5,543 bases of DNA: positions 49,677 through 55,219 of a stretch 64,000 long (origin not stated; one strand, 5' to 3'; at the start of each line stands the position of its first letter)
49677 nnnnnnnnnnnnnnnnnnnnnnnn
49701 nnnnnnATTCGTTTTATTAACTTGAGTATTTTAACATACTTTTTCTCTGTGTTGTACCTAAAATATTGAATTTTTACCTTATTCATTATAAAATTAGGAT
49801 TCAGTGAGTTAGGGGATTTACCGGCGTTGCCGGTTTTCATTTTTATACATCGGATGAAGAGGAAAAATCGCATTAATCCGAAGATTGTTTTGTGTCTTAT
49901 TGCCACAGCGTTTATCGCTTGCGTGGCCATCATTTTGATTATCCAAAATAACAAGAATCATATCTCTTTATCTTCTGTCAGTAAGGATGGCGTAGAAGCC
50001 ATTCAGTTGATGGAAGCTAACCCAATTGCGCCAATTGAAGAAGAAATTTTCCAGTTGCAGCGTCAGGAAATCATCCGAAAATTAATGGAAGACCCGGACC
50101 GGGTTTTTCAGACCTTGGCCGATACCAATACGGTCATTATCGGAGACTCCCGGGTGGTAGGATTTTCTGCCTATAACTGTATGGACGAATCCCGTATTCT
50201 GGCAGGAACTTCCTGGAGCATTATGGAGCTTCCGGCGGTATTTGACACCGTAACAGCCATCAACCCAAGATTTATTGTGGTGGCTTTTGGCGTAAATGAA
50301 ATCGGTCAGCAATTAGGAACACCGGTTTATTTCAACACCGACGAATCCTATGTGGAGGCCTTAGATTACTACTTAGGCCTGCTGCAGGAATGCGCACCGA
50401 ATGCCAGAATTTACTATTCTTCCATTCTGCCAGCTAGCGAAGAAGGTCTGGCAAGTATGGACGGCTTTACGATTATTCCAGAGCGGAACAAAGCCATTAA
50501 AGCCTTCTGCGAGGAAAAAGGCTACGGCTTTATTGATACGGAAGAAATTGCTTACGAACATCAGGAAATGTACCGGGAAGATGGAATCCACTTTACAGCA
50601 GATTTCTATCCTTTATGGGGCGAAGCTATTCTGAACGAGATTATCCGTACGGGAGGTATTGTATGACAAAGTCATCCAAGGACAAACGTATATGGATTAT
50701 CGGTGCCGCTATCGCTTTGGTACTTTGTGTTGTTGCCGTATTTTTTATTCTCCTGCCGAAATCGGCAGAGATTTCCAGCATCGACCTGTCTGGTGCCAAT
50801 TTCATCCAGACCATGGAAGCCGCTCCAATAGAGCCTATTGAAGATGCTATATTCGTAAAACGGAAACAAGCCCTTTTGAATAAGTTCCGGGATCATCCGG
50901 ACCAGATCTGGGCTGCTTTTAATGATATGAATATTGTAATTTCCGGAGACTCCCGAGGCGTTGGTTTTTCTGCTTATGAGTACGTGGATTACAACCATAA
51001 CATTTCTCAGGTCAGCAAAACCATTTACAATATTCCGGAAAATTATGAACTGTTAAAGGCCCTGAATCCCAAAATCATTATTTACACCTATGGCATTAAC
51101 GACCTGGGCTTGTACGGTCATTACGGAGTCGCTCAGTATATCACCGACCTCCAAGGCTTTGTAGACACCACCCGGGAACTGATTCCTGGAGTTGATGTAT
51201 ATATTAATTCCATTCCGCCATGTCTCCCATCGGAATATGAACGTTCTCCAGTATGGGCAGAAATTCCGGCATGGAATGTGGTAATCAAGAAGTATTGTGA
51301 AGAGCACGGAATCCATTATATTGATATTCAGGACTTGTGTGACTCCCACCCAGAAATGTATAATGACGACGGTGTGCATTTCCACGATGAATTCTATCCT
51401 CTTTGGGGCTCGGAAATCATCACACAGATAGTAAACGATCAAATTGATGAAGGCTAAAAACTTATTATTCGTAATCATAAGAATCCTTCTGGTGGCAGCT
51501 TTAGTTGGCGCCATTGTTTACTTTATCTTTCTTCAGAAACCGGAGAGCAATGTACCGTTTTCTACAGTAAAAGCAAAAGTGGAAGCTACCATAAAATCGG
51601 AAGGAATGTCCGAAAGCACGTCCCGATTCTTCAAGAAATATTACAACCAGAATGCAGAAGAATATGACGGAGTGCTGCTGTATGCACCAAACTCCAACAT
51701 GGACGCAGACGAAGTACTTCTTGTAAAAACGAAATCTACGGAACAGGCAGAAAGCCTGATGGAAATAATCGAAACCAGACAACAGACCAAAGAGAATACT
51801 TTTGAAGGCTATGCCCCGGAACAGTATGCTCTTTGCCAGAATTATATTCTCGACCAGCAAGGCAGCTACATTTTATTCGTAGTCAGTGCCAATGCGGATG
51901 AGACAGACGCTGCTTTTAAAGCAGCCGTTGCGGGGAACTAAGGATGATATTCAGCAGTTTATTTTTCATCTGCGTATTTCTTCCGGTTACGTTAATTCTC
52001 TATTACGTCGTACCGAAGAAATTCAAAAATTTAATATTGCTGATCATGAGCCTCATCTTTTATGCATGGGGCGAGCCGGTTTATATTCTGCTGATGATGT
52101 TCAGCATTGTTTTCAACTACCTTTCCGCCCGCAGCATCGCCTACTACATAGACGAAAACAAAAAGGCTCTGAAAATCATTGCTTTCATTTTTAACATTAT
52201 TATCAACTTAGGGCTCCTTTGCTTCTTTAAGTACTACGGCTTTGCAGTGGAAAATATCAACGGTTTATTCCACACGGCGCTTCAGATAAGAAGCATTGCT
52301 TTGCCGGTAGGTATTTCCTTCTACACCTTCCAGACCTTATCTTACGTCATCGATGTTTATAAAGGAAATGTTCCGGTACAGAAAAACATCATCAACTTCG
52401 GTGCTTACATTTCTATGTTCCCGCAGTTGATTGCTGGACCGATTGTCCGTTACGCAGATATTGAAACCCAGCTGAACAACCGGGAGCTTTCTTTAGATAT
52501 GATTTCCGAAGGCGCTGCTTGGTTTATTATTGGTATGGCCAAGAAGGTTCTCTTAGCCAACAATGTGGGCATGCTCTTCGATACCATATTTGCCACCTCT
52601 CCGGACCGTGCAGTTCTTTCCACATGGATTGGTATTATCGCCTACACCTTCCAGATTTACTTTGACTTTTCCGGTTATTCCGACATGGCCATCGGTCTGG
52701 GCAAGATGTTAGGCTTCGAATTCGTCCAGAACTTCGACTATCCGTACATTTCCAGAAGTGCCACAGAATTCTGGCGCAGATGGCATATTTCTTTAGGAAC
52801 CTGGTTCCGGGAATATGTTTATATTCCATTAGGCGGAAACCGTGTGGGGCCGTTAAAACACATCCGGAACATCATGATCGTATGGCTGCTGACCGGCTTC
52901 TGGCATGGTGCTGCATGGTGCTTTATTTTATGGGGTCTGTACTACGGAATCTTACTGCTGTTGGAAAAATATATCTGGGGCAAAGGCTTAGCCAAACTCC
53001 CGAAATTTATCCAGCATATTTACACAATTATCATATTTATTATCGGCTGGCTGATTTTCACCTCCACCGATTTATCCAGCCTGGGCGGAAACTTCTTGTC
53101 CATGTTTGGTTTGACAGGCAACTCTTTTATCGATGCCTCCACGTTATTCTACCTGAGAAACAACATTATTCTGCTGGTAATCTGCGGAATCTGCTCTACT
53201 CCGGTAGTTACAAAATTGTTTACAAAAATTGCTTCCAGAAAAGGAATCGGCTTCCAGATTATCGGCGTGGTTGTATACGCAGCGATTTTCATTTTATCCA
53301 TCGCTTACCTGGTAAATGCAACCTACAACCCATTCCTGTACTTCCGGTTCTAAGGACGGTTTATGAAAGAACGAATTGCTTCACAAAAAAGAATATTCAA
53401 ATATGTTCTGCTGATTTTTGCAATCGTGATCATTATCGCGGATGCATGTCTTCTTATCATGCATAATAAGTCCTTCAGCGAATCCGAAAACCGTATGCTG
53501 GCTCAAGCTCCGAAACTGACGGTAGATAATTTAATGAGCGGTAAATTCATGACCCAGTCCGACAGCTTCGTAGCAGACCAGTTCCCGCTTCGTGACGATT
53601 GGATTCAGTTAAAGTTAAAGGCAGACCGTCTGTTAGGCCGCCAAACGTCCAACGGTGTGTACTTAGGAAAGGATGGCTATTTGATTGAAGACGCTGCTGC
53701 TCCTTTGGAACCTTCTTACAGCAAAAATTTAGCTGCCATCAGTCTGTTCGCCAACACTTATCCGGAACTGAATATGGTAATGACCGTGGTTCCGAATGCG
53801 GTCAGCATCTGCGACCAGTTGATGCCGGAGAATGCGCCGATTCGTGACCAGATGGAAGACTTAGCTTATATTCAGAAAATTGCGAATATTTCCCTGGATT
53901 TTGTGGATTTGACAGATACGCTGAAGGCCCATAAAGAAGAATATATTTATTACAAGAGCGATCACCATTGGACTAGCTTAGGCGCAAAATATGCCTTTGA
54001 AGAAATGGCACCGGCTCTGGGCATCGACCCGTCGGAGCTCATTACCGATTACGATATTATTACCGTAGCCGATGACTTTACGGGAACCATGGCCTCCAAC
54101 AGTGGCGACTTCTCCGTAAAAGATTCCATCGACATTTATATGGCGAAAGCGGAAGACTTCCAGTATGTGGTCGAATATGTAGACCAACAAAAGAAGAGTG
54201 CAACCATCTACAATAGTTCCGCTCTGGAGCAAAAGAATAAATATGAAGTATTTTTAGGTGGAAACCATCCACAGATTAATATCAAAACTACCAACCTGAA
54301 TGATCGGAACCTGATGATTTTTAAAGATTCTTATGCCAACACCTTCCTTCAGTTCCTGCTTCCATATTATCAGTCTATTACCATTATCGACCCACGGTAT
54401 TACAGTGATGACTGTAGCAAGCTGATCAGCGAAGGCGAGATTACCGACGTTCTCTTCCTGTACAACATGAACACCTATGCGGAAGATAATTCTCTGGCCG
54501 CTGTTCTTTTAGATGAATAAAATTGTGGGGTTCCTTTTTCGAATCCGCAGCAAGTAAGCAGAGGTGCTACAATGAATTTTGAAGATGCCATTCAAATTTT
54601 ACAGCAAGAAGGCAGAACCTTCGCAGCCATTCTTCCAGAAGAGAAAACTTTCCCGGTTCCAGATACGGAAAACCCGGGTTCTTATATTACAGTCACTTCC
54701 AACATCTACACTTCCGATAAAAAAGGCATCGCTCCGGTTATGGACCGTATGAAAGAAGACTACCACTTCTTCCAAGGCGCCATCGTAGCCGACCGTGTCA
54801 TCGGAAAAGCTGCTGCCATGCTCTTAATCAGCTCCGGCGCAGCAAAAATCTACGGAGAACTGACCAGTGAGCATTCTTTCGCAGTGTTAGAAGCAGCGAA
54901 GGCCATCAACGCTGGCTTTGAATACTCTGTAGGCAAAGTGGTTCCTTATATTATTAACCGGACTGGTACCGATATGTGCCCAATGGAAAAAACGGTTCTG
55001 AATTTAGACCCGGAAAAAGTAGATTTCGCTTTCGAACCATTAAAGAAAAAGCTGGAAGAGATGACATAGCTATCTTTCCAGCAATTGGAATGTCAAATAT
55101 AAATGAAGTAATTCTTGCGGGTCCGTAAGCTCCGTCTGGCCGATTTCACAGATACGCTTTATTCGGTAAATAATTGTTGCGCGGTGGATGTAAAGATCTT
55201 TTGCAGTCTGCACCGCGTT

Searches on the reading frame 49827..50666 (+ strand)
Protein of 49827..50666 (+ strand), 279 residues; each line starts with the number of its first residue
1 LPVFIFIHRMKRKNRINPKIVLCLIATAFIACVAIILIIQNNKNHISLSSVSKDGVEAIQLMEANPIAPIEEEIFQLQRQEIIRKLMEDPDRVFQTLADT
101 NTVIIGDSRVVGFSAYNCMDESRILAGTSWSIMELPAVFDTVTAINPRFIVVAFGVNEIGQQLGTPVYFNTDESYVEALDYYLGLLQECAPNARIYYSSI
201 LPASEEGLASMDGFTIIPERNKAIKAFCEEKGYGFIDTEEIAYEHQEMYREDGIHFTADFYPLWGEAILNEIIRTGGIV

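Call 84: search_protein_families(library=pfam, proteins=[window:49827-50666:+], max_evalue=0.00001)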
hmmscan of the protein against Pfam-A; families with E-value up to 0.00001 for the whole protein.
window:49827-50666:+ (279 aa): 1 family
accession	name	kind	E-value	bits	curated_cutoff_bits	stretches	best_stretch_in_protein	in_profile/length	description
PF13472.12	Lipase_GDSL_2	-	8.5e-13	49.6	32.9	1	134-261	50-176/178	GDSL-like Lipase/Acylhydrolase family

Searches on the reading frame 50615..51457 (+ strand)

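Call 84: search_protein_families(library=pfam, proteins=[window:50615-51457:+], max_evalue=0.00001)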
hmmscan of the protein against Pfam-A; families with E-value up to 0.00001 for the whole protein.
window:50615-51457:+ (280 aa): 1 family
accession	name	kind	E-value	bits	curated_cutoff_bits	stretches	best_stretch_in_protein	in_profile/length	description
PF13472.12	Lipase_GDSL_2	-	2.6e-15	57.8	32.9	1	136-261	45-176/178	GDSL-like Lipase/Acylhydrolase family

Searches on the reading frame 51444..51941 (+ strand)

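Call 85: search_protein_families(library=pfam, proteins=[window:51444-51941:+], max_evalue=0.00001)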
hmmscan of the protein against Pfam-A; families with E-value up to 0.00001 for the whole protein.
window:51444-51941:+ (165 aa): 1 family
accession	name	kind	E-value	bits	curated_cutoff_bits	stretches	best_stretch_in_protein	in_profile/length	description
PF14270.11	DUF4358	-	8.9e-28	97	25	1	50-148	3-102/102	Domain of unknown function (DUF4358)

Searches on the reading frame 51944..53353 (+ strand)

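Call 85: search_protein_families(library=pfam, proteins=[window:51944-53353:+], max_evalue=0.00001)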
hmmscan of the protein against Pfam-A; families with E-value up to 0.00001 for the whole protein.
window:51944-53353:+ (469 aa): 1 family
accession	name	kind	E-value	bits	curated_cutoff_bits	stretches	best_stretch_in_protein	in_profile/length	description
PF03062.24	MBOAT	-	1.4e-28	100.6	27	1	148-345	80-298/337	MBOAT, membrane-bound O-acyltransferase family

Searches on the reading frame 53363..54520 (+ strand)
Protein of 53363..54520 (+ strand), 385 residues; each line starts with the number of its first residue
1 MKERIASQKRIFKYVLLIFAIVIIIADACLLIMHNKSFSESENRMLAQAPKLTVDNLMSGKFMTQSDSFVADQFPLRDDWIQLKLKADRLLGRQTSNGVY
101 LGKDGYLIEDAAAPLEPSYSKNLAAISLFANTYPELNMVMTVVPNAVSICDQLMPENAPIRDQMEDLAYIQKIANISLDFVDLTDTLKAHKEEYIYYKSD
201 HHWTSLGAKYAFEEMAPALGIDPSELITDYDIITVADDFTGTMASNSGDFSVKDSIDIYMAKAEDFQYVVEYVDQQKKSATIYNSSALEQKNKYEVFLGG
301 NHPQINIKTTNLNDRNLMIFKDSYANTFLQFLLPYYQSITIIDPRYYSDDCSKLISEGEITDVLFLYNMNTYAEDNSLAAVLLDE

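Call 85: search_protein_families(library=pfam, proteins=[window:53363-54520:+], max_evalue=0.00001)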
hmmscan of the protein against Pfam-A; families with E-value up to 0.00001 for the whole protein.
window:53363-54520:+ (385 aa): 2 families
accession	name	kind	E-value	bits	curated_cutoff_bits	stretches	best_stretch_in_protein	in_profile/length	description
PF14286.12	DHHW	-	1.2e-26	94.3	25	1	142-341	180-384/385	DHHW protein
PF16822.11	ALGX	-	4.8e-10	40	26.5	1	116-222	22-133/268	SGNH hydrolase-like domain, acetyltransferase AlgX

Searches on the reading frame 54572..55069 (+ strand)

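Call 85: search_protein_families(library=pfam, proteins=[window:54572-55069:+], max_evalue=0.00001)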
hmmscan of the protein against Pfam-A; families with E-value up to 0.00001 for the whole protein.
window:54572-55069:+ (165 aa): 1 family
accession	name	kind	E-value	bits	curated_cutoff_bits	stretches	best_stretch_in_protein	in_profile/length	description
PF08973.16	TM1506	-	1.9e-31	108.9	27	1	42-148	18-119/130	Domain of unknown function (DUF1893)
